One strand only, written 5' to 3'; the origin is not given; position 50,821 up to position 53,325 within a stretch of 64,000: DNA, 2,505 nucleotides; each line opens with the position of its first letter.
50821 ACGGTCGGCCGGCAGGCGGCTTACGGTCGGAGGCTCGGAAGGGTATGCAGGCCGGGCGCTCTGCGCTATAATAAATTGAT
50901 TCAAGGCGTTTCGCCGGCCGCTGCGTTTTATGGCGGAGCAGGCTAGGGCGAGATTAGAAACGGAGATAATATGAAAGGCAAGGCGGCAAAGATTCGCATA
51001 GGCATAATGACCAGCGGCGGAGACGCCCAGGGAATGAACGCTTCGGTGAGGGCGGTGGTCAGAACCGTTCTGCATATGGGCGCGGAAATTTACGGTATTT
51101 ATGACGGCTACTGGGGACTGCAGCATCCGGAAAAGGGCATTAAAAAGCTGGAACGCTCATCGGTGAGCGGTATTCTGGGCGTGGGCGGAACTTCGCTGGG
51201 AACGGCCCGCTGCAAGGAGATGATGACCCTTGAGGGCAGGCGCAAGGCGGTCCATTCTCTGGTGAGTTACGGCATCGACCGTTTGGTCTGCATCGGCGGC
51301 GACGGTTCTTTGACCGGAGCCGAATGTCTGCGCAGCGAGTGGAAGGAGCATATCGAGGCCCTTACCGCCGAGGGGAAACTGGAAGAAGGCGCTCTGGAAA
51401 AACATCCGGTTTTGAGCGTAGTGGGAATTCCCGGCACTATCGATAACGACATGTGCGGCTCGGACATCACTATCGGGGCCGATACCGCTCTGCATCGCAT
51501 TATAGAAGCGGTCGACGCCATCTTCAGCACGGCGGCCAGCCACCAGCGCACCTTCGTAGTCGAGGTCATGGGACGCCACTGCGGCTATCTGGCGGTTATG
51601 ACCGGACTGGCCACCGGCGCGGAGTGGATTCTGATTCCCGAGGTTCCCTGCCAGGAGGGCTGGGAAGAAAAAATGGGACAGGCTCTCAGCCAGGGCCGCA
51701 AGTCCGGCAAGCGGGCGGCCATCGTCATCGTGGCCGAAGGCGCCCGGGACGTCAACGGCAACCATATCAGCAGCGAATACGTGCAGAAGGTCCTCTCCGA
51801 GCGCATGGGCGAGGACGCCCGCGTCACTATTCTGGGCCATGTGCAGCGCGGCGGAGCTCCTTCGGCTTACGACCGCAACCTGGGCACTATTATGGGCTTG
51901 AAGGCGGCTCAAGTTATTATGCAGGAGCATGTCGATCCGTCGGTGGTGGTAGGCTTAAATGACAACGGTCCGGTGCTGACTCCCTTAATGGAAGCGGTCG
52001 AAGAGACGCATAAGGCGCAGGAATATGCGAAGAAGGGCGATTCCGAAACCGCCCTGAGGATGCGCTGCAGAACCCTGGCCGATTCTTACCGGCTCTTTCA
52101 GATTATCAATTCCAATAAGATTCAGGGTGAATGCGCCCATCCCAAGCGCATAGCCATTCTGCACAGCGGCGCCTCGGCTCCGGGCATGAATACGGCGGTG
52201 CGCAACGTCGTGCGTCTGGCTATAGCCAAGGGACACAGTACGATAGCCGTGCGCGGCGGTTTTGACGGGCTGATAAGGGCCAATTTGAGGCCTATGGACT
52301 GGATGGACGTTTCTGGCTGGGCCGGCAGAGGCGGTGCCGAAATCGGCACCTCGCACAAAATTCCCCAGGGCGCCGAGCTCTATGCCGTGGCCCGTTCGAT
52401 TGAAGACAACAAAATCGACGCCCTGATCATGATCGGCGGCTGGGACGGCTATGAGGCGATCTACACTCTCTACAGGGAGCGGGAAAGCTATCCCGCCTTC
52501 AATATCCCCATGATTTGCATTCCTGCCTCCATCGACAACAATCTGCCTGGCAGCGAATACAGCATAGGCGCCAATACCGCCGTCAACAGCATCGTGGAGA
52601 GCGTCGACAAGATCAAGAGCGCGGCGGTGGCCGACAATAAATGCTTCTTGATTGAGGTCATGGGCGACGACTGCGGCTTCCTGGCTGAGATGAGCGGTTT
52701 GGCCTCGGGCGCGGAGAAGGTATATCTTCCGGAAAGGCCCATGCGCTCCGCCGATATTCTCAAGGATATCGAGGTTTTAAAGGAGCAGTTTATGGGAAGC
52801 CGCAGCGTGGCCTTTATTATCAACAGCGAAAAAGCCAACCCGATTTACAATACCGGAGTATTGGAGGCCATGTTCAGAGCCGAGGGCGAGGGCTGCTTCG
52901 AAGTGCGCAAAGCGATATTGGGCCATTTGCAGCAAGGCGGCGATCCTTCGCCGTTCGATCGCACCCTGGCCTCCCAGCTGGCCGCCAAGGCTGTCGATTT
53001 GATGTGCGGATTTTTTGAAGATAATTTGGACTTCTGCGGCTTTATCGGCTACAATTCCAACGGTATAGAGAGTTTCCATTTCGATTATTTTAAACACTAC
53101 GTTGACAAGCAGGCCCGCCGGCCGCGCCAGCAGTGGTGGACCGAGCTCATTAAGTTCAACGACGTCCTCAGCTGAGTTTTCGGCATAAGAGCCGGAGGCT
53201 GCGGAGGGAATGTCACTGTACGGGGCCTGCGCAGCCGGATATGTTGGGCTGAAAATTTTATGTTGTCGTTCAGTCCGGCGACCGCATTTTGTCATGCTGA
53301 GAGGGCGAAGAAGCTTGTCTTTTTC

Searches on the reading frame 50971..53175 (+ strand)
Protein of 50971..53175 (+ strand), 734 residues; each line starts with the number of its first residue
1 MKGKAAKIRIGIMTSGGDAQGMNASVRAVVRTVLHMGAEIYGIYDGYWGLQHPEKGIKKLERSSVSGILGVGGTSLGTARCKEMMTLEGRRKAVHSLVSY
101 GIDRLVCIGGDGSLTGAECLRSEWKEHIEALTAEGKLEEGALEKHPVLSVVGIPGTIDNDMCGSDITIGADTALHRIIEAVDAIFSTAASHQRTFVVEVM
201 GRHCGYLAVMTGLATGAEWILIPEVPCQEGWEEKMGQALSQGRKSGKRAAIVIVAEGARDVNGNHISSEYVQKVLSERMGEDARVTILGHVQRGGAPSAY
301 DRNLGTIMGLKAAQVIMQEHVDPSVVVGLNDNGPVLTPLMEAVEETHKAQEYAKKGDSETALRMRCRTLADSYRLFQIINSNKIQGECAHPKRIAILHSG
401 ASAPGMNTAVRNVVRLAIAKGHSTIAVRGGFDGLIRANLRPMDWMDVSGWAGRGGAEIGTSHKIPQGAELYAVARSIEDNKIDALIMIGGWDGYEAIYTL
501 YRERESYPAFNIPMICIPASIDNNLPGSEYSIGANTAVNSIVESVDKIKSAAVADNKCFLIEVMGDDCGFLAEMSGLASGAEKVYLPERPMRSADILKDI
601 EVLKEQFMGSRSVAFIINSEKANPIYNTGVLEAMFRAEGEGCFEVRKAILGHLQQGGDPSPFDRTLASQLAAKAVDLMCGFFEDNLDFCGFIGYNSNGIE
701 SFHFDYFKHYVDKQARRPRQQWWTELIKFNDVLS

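Call 18: find_encoding_contigs(protein=window:50971-53175:+, flank=8000, max_places=10)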
Protein window:50971-53175:+ (734 aa): 2 contigs read that carry it; 1 place shown.
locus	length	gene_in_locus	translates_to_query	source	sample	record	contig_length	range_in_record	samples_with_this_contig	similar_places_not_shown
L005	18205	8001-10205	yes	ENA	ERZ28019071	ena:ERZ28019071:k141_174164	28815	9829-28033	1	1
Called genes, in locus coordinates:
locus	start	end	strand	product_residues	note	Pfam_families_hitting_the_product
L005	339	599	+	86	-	-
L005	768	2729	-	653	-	PF11737:DUF3300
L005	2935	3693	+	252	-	PF00849:PseudoU_synth_2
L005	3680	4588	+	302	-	PF01745:IPT (weak), PF01715:IPPT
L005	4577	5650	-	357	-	-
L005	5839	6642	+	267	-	PF01678:DAP_epimerase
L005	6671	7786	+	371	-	PF01321:Creatinase_N, PF00557:Peptidase_M24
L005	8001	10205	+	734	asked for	PF00365:PFK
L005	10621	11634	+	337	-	PF02086:MethyltransfD12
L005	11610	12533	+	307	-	PF02086:MethyltransfD12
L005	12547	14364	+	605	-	PF09491:RE_AlwI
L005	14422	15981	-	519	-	PF17767:NAPRTase_N, PF17956:NAPRTase_C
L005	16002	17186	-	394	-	PF00349:Hexokinase_1, PF03727:Hexokinase_2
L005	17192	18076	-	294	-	-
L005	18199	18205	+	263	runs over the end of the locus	?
